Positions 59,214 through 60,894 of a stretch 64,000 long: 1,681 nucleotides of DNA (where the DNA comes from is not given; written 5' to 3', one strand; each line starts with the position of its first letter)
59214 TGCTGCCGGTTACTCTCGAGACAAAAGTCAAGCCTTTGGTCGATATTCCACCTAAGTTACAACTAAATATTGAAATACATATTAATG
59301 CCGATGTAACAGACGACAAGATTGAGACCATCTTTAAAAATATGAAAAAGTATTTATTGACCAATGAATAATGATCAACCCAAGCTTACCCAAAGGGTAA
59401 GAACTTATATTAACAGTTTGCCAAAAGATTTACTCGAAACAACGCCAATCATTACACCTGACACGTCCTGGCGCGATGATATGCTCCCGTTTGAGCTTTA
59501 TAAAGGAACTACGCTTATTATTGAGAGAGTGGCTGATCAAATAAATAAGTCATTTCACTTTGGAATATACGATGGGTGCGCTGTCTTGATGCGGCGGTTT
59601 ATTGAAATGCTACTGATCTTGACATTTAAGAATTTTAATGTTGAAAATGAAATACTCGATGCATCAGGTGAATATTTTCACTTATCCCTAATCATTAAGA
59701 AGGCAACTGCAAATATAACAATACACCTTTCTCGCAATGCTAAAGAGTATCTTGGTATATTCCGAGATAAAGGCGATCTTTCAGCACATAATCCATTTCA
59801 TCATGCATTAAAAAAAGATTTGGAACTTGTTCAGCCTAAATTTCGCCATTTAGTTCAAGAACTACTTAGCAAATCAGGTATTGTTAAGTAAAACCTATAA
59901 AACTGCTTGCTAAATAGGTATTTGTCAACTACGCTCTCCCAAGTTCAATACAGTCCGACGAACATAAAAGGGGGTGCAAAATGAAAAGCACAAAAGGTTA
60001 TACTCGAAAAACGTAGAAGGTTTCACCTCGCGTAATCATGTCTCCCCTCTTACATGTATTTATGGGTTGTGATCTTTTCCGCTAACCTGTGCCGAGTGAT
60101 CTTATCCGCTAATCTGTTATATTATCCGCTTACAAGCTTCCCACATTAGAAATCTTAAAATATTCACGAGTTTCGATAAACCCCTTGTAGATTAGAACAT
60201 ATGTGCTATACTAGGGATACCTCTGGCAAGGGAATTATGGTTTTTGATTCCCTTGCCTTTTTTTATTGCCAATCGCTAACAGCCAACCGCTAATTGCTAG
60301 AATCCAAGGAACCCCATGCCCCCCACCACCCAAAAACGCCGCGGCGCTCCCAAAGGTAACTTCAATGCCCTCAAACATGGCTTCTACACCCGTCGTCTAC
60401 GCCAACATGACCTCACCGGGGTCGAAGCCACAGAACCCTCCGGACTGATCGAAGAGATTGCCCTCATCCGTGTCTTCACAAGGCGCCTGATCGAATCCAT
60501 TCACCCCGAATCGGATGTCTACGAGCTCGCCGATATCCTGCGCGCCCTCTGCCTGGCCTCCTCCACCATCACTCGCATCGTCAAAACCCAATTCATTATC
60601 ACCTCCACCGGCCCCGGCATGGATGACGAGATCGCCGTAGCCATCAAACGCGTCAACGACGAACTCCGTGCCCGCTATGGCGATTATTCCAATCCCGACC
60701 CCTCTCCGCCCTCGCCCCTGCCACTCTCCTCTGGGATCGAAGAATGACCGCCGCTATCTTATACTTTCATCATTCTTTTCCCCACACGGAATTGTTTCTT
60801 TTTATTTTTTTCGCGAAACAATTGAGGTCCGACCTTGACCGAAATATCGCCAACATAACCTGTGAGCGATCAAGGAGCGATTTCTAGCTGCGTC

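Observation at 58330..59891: AT-rich two-gene cassette of unknown function immediately downstream of the RM enzyme (candidate defence/abortive-infection module)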

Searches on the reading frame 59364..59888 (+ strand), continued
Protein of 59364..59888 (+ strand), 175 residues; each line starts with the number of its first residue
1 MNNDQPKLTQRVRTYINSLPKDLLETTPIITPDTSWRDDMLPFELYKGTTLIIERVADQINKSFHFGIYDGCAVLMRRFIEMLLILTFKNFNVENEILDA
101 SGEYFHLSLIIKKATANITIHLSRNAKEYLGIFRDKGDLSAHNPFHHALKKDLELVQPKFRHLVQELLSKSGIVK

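Call 51: search_protein_families(library=pfam, proteins=[L027:7458-8435:+, L024:181-1323:+, L022:4188-5180:+, L026:7434-8363:+, L023:7584-8513:+, L025:5778-6707:+, L029:6178-7224:+, L030:7758-8492:+, L030:7240-7713:+, L021:7944-8414:+], max_evalue=0.01)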
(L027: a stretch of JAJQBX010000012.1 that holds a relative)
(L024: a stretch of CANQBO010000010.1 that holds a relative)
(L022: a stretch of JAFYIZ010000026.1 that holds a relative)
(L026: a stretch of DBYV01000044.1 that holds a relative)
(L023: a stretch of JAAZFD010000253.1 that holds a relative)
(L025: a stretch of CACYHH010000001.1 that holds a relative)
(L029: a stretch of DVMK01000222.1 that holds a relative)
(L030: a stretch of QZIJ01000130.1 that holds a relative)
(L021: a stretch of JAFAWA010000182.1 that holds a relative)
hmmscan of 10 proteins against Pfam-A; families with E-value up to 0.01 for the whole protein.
L027:7458-8435:+ (326 aa): 1 family
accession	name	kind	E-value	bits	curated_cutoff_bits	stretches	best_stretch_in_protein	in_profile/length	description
PF13643.11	DUF4145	-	0.0037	17.7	23.1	0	220-306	11-81/88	Domain of unknown function (DUF4145)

L024:181-1323:+ (381 aa): 1 family
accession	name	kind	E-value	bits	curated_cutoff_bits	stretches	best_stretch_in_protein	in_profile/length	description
PF13643.11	DUF4145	-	0.0012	19.3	23.1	1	280-360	14-80/88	Domain of unknown function (DUF4145)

L022:4188-5180:+ (331 aa): 1 family
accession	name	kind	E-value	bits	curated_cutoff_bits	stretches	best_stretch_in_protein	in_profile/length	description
PF18928.5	DUF5677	-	0.0065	17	27.1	1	195-268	7-85/166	Family of unknown function (DUF5677)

L026:7434-8363:+ (310 aa): 0 families

L023:7584-8513:+ (310 aa): 2 families
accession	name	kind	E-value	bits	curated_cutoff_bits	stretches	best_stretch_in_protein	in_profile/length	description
PF13643.11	DUF4145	-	0.0021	18.5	23.1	1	207-290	13-81/88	Domain of unknown function (DUF4145)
PF00705.23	PCNA_N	-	0.0073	16.5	20.3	0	221-268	54-100/127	Proliferating cell nuclear antigen, N-terminal domain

L025:5778-6707:+ (310 aa): 0 families

L029:6178-7224:+ (349 aa): 2 families
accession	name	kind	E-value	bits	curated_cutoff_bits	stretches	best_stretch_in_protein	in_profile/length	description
PF13643.11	DUF4145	-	0.00031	21.2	23.1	1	243-328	11-80/88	Domain of unknown function (DUF4145)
PF18928.5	DUF5677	-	0.0012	19.4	27.1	1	218-285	2-74/166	Family of unknown function (DUF5677)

L030:7758-8492:+ (245 aa): 1 family
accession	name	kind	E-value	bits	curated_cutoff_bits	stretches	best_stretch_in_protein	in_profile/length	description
PF13643.11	DUF4145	-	7e-06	26.5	23.1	1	137-222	11-81/88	Domain of unknown function (DUF4145)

L030:7240-7713:+ (158 aa): 1 family
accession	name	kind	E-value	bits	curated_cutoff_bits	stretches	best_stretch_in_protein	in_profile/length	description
PF17278.7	DUF5343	-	2.3e-11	44.6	27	1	21-133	11-131/140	Family of unknown function (DUF5343)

L021:7944-8414:+ (157 aa): 1 family
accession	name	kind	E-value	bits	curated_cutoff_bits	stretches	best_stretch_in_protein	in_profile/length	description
PF18928.5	DUF5677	-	0.0064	17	27.1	1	34-122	11-105/166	Family of unknown function (DUF5677)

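Call 57: find_encoding_contigs(protein=P0002, flank=3000, max_places=2)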
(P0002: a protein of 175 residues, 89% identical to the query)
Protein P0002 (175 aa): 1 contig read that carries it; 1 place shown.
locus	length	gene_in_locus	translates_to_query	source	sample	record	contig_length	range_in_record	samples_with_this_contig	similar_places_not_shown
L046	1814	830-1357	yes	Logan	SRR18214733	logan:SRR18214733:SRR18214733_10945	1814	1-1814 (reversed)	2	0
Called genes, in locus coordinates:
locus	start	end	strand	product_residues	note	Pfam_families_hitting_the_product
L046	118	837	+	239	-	-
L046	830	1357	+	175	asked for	-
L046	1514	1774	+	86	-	-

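Call 65: find_related_loci(query=A1, collection=viral_contigs, flank=8000)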
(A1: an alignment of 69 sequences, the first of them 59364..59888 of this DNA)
Query A1 (175 aa) in viral_contigs; peptide patterns used: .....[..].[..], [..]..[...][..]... (x = any residue, [..] = any of these).
16 stretches matched a pattern; 1 encode a relative of the query (tblastn E <= 1e-3); 1 distinct loci.
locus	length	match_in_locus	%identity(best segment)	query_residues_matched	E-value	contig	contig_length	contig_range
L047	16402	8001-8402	43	40-173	5e-31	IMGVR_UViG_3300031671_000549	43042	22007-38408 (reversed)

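Call 66: search_protein_families(library=padloc, alignment_id=A1, max_evalue=0.1)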
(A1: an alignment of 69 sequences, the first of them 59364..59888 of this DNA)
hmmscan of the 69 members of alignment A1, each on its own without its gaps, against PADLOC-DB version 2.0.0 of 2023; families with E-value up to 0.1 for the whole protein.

A. member 1, window:59364-59888:+ (175 aa): 0 families

B. families by the number of members that match (of 69 scanned): 4 families
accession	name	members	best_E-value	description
PDLC04017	PD-Lambda-5_A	3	0.0057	-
PDLC03669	Control_protein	3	0.017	control protein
PDLC03201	Specificity_I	1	0.01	Type I specificity subunit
PDLC04388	PDC-M06B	1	0.043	-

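Call 79: search_protein_families(library=padloc, proteins=[L030:7758-8492:+, L047:7686-8408:+], max_evalue=1)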
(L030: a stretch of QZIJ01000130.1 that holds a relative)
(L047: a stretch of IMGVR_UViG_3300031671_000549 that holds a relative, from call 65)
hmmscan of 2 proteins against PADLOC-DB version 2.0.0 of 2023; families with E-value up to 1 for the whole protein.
L030:7758-8492:+ (245 aa): 0 families

L047:7686-8408:+ (241 aa): 0 families

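Call 84: find_encoding_contigs(protein=P0011, flank=8000, max_places=1)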
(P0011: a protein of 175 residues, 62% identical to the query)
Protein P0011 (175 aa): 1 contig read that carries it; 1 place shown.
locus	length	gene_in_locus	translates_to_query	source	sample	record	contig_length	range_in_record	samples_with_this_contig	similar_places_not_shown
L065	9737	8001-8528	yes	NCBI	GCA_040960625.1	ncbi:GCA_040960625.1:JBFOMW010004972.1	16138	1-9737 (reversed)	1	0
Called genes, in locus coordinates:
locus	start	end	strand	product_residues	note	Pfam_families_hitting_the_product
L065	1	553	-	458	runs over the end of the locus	PF13485:Peptidase_MA_2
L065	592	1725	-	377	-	PF03462:PCRF, PF00472:RF-1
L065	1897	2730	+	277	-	PF01966:HD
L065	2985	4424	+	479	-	PF00309:Sigma54_AID, PF04963:Sigma54_CBD, PF13545:HTH_Crp_2 (faint), PF04552:Sigma54_DBD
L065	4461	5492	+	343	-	PF08331:QueG_DUF1730, PF13187:Fer4_9 (faint), PF00037:Fer4 (faint), PF12800:Fer4_4 (faint), PF13237:Fer4_10 (faint), PF12838:Fer4_7, PF13484:Fer4_16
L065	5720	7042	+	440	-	PF09861:Lar_N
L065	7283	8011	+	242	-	-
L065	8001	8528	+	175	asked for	-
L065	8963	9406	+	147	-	-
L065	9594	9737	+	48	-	?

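Call 85: find_encoding_contigs(protein=P0052, flank=8000, max_places=1)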
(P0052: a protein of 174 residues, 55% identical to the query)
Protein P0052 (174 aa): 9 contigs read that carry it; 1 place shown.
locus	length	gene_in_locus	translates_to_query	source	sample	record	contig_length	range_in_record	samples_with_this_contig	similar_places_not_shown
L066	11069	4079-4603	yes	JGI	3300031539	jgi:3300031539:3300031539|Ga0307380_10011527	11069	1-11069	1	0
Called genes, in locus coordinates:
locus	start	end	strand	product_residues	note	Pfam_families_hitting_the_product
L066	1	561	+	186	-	?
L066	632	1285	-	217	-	PF10105:DUF2344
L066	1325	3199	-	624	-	PF19864:Radical_SAM_N2, PF04055:Radical_SAM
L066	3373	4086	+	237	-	-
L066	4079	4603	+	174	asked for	-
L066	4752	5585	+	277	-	-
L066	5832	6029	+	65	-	PF00313:CSD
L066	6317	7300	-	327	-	PF00355:Rieske, PF19112:VanA_C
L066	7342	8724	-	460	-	PF01565:FAD_binding_4, PF02913:FAD-oxidase_C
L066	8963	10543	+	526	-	PF05768:Glrx-like (faint)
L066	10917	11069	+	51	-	?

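Call 87: search_dna_similar(query=window:59364-59888:+, collection=plasmids, mode=protein, max_evalue=0.001, max_rows=10)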
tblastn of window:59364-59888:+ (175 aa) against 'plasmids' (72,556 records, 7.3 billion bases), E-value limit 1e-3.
No match.

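Call 89: search_dna_similar(query=window:59364-59888:+, collection=phages, mode=protein, max_evalue=0.001, max_rows=10)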
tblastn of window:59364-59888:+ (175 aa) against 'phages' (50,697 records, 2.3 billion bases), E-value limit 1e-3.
No match.

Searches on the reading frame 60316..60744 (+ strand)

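Call 4: search_protein_families(library=pfam, proteins=[window:60316-60744:+], max_evalue=1)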
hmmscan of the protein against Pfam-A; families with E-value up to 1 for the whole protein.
window:60316-60744:+ (143 aa): 0 families

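Call 5: search_protein_families(library=padloc, proteins=[window:60316-60744:+], max_evalue=1)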
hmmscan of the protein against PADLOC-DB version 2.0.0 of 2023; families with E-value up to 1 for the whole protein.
window:60316-60744:+ (143 aa): 0 families

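Call 6: search_protein_families(library=ncbifam, proteins=[window:60316-60744:+], max_evalue=1)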
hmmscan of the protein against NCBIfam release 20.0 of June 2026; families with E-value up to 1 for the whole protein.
window:60316-60744:+ (143 aa): 1 family
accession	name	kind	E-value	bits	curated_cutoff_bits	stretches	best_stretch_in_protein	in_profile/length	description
NF040601.1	TerS_not_xtmA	equivalog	1.3e-05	25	120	1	7-63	84-147/233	phage terminase small subunit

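Call 7: search_protein_families(library=phrogs, proteins=[window:60316-60744:+], max_evalue=1)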
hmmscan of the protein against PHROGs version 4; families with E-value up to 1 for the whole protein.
window:60316-60744:+ (143 aa): 6 families
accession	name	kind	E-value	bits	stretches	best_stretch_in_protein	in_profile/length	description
phrog_1889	-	head and packaging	0.00023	21.8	1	9-62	84-144/276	terminase small subunit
phrog_509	-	head and packaging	0.012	16.2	1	6-31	74-99/238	terminase small subunit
phrog_9231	-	head and packaging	0.059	14.1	1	7-27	68-88/240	terminase small subunit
phrog_370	-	head and packaging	0.16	12.8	1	13-49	122-157/284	terminase small subunit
phrog_19659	-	unknown function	0.24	11.7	1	6-52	124-172/390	-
phrog_3958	-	unknown function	0.38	11.5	1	33-80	15-62/71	-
